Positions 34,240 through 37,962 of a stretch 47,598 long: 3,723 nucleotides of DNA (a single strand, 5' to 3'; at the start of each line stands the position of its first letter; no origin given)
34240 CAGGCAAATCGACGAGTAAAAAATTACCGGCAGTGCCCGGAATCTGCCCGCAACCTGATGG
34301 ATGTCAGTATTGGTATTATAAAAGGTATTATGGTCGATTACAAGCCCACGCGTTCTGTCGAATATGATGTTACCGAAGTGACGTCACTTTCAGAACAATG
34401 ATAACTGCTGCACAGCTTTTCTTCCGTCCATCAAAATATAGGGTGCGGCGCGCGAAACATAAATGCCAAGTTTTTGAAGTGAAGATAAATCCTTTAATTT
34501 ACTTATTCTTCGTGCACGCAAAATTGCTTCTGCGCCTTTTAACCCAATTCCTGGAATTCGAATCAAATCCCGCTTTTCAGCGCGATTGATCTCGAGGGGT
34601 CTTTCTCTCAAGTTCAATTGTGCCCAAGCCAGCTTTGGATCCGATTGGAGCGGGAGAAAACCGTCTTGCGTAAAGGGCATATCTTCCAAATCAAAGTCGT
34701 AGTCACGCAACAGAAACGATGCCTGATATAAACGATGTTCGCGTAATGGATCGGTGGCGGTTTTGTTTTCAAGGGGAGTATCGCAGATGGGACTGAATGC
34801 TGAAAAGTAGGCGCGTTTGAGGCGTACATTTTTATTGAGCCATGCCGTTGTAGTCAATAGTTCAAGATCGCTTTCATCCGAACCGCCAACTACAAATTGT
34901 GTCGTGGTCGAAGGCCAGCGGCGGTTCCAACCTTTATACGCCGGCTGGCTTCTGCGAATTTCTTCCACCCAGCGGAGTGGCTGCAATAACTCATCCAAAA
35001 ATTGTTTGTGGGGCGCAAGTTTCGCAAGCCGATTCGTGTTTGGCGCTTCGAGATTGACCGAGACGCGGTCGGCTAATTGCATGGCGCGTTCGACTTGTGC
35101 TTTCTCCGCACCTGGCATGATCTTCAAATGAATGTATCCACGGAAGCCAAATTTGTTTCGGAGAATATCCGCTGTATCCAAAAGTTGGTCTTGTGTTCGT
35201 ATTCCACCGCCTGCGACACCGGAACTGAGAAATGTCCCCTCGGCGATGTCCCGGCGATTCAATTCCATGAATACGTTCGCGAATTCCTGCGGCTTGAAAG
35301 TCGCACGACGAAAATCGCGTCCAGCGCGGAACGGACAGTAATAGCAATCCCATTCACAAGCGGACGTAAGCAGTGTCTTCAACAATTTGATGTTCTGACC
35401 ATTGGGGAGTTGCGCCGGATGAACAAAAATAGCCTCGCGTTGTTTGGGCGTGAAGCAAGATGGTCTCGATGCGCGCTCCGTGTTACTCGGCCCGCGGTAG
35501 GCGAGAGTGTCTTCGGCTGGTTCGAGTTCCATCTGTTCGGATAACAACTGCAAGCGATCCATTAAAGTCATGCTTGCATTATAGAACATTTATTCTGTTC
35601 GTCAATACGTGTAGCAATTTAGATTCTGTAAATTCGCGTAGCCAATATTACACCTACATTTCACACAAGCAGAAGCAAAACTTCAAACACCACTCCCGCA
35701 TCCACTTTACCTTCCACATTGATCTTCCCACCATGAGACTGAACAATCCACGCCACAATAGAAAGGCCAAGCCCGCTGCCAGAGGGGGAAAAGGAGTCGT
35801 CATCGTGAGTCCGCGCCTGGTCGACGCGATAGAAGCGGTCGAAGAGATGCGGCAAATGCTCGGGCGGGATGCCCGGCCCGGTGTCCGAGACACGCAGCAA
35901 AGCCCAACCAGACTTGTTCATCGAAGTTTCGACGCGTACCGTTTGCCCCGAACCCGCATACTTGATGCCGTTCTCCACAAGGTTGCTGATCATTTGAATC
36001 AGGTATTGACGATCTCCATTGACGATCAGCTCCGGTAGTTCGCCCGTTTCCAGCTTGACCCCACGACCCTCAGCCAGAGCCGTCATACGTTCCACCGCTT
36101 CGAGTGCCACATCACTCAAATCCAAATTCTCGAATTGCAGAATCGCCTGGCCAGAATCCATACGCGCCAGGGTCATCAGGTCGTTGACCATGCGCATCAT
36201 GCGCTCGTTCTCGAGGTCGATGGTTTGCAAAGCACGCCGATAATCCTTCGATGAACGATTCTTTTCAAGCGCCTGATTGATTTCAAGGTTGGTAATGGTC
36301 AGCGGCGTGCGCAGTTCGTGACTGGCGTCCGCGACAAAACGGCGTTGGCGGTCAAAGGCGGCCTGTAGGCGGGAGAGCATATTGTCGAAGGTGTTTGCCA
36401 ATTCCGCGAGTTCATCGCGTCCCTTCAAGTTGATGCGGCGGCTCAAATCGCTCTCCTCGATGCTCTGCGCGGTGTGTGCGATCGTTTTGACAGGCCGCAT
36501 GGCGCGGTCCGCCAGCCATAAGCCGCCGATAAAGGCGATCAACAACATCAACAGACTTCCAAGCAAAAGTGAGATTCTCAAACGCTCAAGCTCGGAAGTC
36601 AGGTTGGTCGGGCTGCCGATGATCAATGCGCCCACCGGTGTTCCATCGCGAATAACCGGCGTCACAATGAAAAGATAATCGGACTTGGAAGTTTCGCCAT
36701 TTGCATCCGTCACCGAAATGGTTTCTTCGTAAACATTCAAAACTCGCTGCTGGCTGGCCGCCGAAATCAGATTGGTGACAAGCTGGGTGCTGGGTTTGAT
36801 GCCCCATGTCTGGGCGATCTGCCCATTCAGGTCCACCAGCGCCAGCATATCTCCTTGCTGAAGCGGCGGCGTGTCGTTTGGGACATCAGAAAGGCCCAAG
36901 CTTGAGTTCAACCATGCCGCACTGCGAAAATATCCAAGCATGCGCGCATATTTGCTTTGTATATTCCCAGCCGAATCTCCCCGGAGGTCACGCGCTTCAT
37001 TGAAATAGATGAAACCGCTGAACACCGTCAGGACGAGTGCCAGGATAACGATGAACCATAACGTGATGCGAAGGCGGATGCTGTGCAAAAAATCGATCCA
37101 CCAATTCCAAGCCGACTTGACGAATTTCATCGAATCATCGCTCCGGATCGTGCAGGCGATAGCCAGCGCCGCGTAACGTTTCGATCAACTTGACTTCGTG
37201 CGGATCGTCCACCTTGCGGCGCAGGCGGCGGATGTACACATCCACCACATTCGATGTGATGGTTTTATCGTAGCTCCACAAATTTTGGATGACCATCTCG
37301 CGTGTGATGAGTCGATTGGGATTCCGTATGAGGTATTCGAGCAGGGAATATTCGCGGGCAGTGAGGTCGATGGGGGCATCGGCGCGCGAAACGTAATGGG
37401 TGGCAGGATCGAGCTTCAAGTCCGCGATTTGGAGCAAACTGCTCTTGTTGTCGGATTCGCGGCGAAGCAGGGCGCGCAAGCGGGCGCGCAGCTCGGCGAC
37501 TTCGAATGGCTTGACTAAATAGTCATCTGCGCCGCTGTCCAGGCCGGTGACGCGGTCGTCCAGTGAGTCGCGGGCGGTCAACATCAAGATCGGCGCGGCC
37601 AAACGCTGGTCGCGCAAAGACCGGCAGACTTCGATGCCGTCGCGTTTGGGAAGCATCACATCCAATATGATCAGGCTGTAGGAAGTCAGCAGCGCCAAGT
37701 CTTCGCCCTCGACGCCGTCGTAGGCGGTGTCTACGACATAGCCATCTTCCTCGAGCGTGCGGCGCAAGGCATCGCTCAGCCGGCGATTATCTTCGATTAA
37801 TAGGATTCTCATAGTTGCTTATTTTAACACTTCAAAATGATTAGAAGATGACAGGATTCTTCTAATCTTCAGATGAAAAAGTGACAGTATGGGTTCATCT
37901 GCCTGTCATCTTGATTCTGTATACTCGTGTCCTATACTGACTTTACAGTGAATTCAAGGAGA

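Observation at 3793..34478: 94-bp direct repeat brackets the whole glycan cluster: island-like insertion at the 3' end of the radical-SAM gene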

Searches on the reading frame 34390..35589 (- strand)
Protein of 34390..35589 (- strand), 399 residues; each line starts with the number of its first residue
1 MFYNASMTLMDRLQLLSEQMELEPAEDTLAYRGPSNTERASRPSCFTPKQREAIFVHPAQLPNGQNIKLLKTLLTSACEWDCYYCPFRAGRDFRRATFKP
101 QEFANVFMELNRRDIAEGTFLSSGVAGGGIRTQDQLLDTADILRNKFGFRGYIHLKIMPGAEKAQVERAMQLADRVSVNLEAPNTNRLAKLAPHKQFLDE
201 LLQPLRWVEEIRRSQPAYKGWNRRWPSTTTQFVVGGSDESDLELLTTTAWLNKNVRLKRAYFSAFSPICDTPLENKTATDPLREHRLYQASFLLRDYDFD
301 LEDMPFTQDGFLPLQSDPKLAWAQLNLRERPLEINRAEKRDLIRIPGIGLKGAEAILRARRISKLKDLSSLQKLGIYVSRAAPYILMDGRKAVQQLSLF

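Call 7: search_protein_families(library=pfam, proteins=[window:34390-35589:-])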
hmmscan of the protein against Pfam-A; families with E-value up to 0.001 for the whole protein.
window:34390-35589:- (399 aa): 2 families
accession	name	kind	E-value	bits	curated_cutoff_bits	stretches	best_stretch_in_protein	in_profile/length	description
PF04055.27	Radical_SAM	-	3.4e-06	27.7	29.5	1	74-208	3-136/166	Radical SAM superfamily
PF12836.13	HHH_3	-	9.5e-05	22.9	27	1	332-375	6-53/65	Helix-hairpin-helix motif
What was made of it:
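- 34390..35589 (-): Radical-SAM / helix-hairpin-helix gene, TIGR03916-like. This is the target gene. Pfam Radical_SAM and HHH_3 (call 7).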

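Call 9: find_related_loci(query=window:34393-35589:-, collection=genome_contigs, flank=10000)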
Query window:34393-35589:- (399 aa) in genome_contigs; peptide patterns used: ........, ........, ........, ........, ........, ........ (x = any residue, [..] = any of these).
319 stretches matched a pattern; 280 encode a relative of the query (tblastn E <= 1e-3); the best 80 are kept; 80 distinct loci.
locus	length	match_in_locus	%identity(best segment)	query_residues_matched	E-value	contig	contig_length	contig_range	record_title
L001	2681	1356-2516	85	5-399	0e+0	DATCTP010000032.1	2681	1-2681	MAG TPA_asm: Anaerolineales bacterium isolate SMAG_U7334 k141_87634, whole genome shotgun sequence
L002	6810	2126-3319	82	1-399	0e+0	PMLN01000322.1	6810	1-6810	MAG: Anaerolineae bacterium isolate fen_1038 73.20120600_E1D.109_contig_125929, whole genome shotgun sequence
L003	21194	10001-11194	82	6-399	0e+0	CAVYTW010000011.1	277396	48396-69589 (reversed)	MAG: uncultured Chloroflexia bacterium isolate MFD04780.bin.2.32 genome assembly, contig: contig_5308, whole genome shot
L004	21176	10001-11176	81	1-399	0e+0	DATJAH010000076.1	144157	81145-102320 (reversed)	MAG TPA_asm: Anaerolineales bacterium isolate SMAG_U15322 k141_1994274, whole genome shotgun sequence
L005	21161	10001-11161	81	5-399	0e+0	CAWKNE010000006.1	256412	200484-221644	MAG: uncultured Chloroflexia bacterium isolate MFD01231.bin.1.3 genome assembly, contig: contig_26405, whole genome shot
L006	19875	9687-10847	82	5-399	0e+0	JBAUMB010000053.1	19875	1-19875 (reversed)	MAG: Anaerolineales bacterium isolate MFD05467_ilm_asm_bin9 k127_87732, whole genome shotgun sequence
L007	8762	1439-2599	82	5-399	0e+0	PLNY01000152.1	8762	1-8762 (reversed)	MAG: Anaerolineae bacterium isolate fen_1070 73.20120800_E1D.55_contig_3988, whole genome shotgun sequence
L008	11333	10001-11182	80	7-399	0e+0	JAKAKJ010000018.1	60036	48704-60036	MAG: Chloroflexi bacterium isolate WY4.bin62 NODE_547_length_60036_cov_3.174314, whole genome shotgun sequence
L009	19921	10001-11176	78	6-399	0e+0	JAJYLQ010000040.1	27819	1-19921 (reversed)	MAG: Chloroflexi bacterium isolate DBS2-1.bin85 NODE_2897_length_27819_cov_7.275928, whole genome shotgun sequence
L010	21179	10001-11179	77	1-399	0e+0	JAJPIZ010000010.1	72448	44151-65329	MAG: Anaerolineae bacterium isolate Centralia_MAG_396 k107_5829451, whole genome shotgun sequence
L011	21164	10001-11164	81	7-399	0e+0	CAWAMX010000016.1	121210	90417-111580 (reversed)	MAG: uncultured Chloroflexia bacterium isolate MFD01689.bin.1.112 genome assembly, contig: contig_28658, whole genome sh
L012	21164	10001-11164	75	1-399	0e+0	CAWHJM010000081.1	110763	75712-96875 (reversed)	MAG: uncultured Chloroflexia bacterium isolate MFD02923.bin.1.113 genome assembly, contig: contig_5819, whole genome sho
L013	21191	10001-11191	75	5-399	0e+0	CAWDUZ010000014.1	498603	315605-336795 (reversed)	MAG: uncultured Chloroflexia bacterium isolate MFD05442.bin.2.100 genome assembly, contig: contig_3971, whole genome sho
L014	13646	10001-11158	75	1-399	0e+0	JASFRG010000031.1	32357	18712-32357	MAG: Anaerolineales bacterium isolate D1103M02metaG_Bin_1243 D1103M02metaG_FD_scaffold_117_c1, whole genome shotgun sequ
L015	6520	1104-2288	73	1-399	0e+0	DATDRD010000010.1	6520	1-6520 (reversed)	MAG TPA_asm: Anaerolineales bacterium isolate SMAG_U7968 k141_1412217, whole genome shotgun sequence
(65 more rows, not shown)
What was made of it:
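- Contigs L001 and L008 end within about 165 nt after the radical-SAM gene (call 9).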

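Call 10: find_encoding_contigs(protein=window:34390-35589:-, flank=10000)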
Protein window:34390-35589:- (399 aa): no gene with exactly this product is on record in the collection.
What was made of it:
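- Tried and rejected: An exact-protein lookup found nothing (call 10).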

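Call 25: search_protein_families(library=pfam, proteins=[L007:2691-3887:-, L007:3767-5995:-, L007:6209-7702:-, L007:7774-8745:-, L009:11239-12021:-, L009:11996-12922:-, L009:12862-13497:-, L009:14050-15198:+, L009:16698-18266:+, L010:11169-14063:-])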
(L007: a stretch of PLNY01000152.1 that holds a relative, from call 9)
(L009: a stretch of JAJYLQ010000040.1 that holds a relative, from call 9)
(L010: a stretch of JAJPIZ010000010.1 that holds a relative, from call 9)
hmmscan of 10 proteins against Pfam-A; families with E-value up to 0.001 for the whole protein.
L007:2691-3887:- (398 aa): 8 families
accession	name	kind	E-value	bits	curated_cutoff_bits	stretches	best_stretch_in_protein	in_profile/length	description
PF00072.30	Response_reg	-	6.2e-26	91.2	30.2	2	48-153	2-101/111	Response regulator receiver domain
PF00196.25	GerE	-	2.2e-20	72.5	23.5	1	340-392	2-54/57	Bacterial regulatory proteins, luxR family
PF08281.18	Sigma70_r4_2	-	2.4e-08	33.9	25.7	1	338-377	8-48/54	Sigma-70, region 4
PF04545.22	Sigma70_r4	-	9.4e-07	28.7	24.1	1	338-383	2-48/50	Sigma-70, region 4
PF13384.12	HTH_23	-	1.2e-05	25.4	24.6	1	344-377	6-39/50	Homeodomain-like domain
PF13412.12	HTH_24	-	1.2e-05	25.2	21.9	1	343-377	3-39/48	Winged helix-turn-helix DNA-binding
PF07638.17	Sigma70_ECF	-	0.00023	21.5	21.1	1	332-387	127-183/185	ECF sigma factor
PF20161.5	VpsR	-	0.00097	19.3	23.7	0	204-255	14-62/121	VpsR domain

L007:3767-5995:- (742 aa): 5 families
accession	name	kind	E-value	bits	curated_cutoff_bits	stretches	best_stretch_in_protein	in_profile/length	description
PF13185.12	GAF_2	-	9e-35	120.3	28.6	2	231-371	4-136/136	GAF domain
PF01590.32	GAF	-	4.8e-28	98.8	22.4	2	231-370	2-133/133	GAF domain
PF02518.31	HATPase_c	-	3.9e-22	79.2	26.4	1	631-735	5-109/111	Histidine kinase-, DNA gyrase B-, and HSP90-like ATPase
PF13492.12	GAF_3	-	2.6e-20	73.6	27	1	231-371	2-128/129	GAF domain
PF13581.12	HATPase_c_2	-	0.00077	19.9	27.4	0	635-732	35-126/127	Histidine kinase-like ATPase domain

L007:6209-7702:- (497 aa): 2 families
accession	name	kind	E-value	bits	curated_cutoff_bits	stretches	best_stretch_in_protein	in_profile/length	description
PF00120.29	Gln-synt_C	-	1.3e-130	435.9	24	1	130-494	2-344/344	Glutamine synthetase, catalytic domain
PF03951.24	Gln-synt_N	-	1.8e-31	108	33.4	1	41-122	2-82/82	Glutamine synthetase, beta-Grasp domain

L007:7774-8745:- (323 aa): 1 family
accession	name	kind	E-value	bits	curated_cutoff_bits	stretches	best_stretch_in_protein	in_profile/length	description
PF00120.29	Gln-synt_C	-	1.1e-113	380.2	24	1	2-319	19-344/344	Glutamine synthetase, catalytic domain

L009:11239-12021:- (260 aa): 2 families
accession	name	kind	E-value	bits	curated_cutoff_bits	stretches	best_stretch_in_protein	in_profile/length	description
PF00535.33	Glycos_transf_2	-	6.4e-29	101.5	23.3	1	15-176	1-162/168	Glycosyl transferase family 2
PF13641.12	Glyco_tranf_2_3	-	0.00057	20.4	27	1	14-89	3-84/230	Glycosyltransferase like family 2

L009:11996-12922:- (308 aa): 3 families
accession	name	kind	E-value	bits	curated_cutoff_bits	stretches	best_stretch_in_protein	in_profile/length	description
PF00072.30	Response_reg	-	3.2e-30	105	30.2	1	32-143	1-110/111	Response regulator receiver domain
PF00990.26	GGDEF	-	3.2e-07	30.7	23.8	1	159-260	6-111/161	Diguanylate cyclase, GGDEF domain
PF23198.2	PDE8A_N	-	0.0004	20.8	29.6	1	51-117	32-99/147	PDE8A-like, N-terminal domain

L009:12862-13497:- (211 aa): 2 families
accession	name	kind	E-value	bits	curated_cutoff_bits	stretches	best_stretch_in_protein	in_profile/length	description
PF02830.23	V4R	-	3.1e-12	46.8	31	1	147-206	3-61/62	V4R domain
PF18546.6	MetOD1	-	5.6e-07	30.2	23.8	1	122-205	62-141/142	Methanogen output domain 1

L009:14050-15198:+ (382 aa): 1 family
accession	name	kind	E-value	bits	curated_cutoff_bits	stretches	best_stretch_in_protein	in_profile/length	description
PF03734.19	YkuD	-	1.1e-22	81.6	23.4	1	247-363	2-146/146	L,D-transpeptidase catalytic domain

L009:16698-18266:+ (522 aa): 5 families
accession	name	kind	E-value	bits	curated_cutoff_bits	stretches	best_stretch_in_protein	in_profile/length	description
PF01590.32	GAF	-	6.2e-17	62.8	22.4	1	126-262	2-133/133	GAF domain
PF13185.12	GAF_2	-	2.7e-16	60.4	28.6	1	124-263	2-136/136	GAF domain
PF07730.19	HisKA_3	-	8.4e-13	49.1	24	1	319-384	3-68/68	Histidine kinase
PF13492.12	GAF_3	-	1.1e-11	45.7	27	1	125-264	1-129/129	GAF domain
PF02518.31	HATPase_c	-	1.2e-09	39.1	26.4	1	424-516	3-109/111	Histidine kinase-, DNA gyrase B-, and HSP90-like ATPase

L010:11169-14063:- (964 aa): 2 families
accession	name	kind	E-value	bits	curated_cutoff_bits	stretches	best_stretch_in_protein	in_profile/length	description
PF11856.13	DUF3376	-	4.4e-35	122.4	25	1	391-856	1-433/514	Protein of unknown function (DUF3376)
PF01734.28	Patatin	-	8e-13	49.4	27.7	1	81-328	21-190/191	Patatin-like phospholipase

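Call 26: find_homologous_proteins(query=window:34393-35589:-, max_evalue=1e-100)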
Query window:34393-35589:- (399 aa): 6983 proteins with E <= 1e-100 among 8000 candidates; the best 120 are listed.
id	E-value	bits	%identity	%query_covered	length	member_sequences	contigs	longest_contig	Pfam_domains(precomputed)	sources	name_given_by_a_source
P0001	2.8e-268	907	100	100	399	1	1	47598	PF04055.28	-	-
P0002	9.6e-226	767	86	98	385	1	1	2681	PF04055.28,PF12836.14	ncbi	ncbi:MAG TPA: helix-hairpin-helix domain-containing protein [Anaerolineales bacterium]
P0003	2.2e-221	753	84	98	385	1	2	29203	PF04055.28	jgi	jgi:predicted DNA-binding helix-hairpin-helix protein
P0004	2.5e-221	753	84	98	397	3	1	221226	PF04055.28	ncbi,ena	-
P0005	4.1e-219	745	83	97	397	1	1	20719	PF04055.28,PF12836.14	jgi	jgi:predicted DNA-binding helix-hairpin-helix protein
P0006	1.8e-218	743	83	98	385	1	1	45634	PF04055.28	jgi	jgi:predicted DNA-binding helix-hairpin-helix protein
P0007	5.1e-218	742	84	97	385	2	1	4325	PF04055.28,PF12836.14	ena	-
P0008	1.8e-217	740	83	98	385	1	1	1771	PF04055.28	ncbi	-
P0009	5.1e-217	738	83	98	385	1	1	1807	PF04055.28,PF12836.14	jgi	jgi:predicted DNA-binding helix-hairpin-helix protein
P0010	9.5e-217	738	83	98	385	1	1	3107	PF04055.28,PF12836.14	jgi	jgi:predicted DNA-binding helix-hairpin-helix protein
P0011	1.0e-216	737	82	100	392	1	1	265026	PF04055.28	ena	-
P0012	1.6e-216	737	82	98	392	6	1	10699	PF04055.28,PF12836.14,PF00633.30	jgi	jgi:predicted DNA-binding helix-hairpin-helix protein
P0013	4.6e-216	735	84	97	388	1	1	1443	PF04055.28,PF12836.14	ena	-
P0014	7.8e-216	734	82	98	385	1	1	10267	PF04055.28,PF12836.14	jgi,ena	-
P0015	1.2e-215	734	82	98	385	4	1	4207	PF04055.28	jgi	-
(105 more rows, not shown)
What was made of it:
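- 34390..35589 (-): 6983 homologues, the closest at 86% identity (call 26).
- Tried and rejected: The closest radical-SAM homologue among 5.8 billion proteins is 86% identical (call 26).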

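Call 28: find_encoding_contigs(protein=P0003, flank=10000, max_places=4)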
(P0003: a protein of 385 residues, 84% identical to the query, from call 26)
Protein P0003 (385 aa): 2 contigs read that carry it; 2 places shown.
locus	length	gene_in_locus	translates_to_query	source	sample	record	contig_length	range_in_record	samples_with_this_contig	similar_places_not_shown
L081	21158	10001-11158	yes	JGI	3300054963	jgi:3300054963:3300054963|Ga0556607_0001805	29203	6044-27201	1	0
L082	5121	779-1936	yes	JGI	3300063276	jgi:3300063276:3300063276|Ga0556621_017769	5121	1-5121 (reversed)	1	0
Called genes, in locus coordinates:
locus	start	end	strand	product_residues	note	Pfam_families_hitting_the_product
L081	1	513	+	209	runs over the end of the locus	-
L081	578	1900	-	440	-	PF05977:MFS_3, PF07690:MFS_1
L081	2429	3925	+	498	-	PF00884:Sulfatase, PF01663:Phosphodiest (faint), PF16347:SGSH_C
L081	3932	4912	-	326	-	PF02899:Phage_int_SAM_1 (weak), PF00589:Phage_integrase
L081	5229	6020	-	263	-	-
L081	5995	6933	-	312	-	PF02424:ApbE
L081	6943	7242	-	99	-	-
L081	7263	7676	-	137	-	-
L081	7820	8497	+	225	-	PF00072:Response_reg, PF00486:Trans_reg_C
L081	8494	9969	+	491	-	PF00672:HAMP, PF00512:HisKA, PF02518:HATPase_c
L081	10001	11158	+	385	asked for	PF04055:Radical_SAM (weak)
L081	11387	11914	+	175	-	PF00856:SET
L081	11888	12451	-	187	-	PF00196:GerE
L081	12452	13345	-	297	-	PF00089:Trypsin, PF13365:Trypsin_2, PF00595:PDZ (weak), PF13180:PDZ_2, PF17820:PDZ_6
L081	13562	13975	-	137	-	-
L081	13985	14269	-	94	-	-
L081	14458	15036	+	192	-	PF09988:DUF2227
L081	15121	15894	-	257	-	PF01479:S4, PF00849:PseudoU_synth_2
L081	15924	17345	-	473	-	PF06253:MTTB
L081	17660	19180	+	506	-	PF05697:Trigger_N, PF05698:Trigger_C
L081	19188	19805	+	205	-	PF00574:CLP_protease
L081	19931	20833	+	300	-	PF06267:DUF1028, PF08823:PG_binding_2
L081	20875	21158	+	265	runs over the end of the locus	PF00702:Hydrolase, PF13344:Hydrolase_6, PF13419:HAD_2 (faint), PF13242:Hydrolase_like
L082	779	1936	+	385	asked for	PF04055:Radical_SAM (weak)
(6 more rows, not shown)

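Call 46: search_protein_families(library=ncbifam, proteins=[window:34393-35589:-])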
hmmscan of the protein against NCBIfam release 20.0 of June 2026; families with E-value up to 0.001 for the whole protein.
window:34393-35589:- (399 aa): 1 family
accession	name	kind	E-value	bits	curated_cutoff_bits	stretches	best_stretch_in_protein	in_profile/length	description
TIGR03916.1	rSAM_link_UDG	hypoth_equivalog_domain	1.9e-86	290.8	343.5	1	63-393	47-382/415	putative DNA modification/repair radical SAM protein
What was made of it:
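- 34390..35589 (-): NCBIfam TIGR03916 scores 290.8 bits, below the 343.5 cut-off (call 46).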

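Call 55: find_related_loci(query=window:34393-35589:-, collection=viral_contigs, flank=10000)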
Query window:34393-35589:- (399 aa) in viral_contigs; peptide patterns used: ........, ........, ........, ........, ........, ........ (x = any residue, [..] = any of these).
No stretch of DNA in the collection matches any of the patterns.

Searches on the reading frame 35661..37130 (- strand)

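Call 7: search_protein_families(library=pfam, proteins=[window:35661-37130:-])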
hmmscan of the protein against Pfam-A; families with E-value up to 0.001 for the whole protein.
window:35661-37130:- (489 aa): 3 families
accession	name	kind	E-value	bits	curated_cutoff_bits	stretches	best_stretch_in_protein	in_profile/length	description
PF02518.31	HATPase_c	-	1.1e-26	93.9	26.4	1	372-486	1-107/111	Histidine kinase-, DNA gyrase B-, and HSP90-like ATPase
PF00512.31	HisKA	-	3.3e-14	53.1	26.9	1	262-327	2-66/66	His Kinase A (phospho-acceptor) domain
PF00672.30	HAMP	-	7.7e-13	49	25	1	205-257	1-53/53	HAMP domain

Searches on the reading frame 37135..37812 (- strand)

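Call 7: search_protein_families(library=pfam, proteins=[window:37135-37812:-])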
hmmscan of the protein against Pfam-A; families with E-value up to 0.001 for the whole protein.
window:37135-37812:- (225 aa): 2 families
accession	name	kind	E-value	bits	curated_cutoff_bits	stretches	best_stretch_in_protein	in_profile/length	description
PF00072.30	Response_reg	-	1.2e-27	96.7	30.2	1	3-112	1-110/111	Response regulator receiver domain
PF00486.34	Trans_reg_C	-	2.7e-26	91.9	26.2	1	146-220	2-77/77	Transcriptional regulatory protein, C terminal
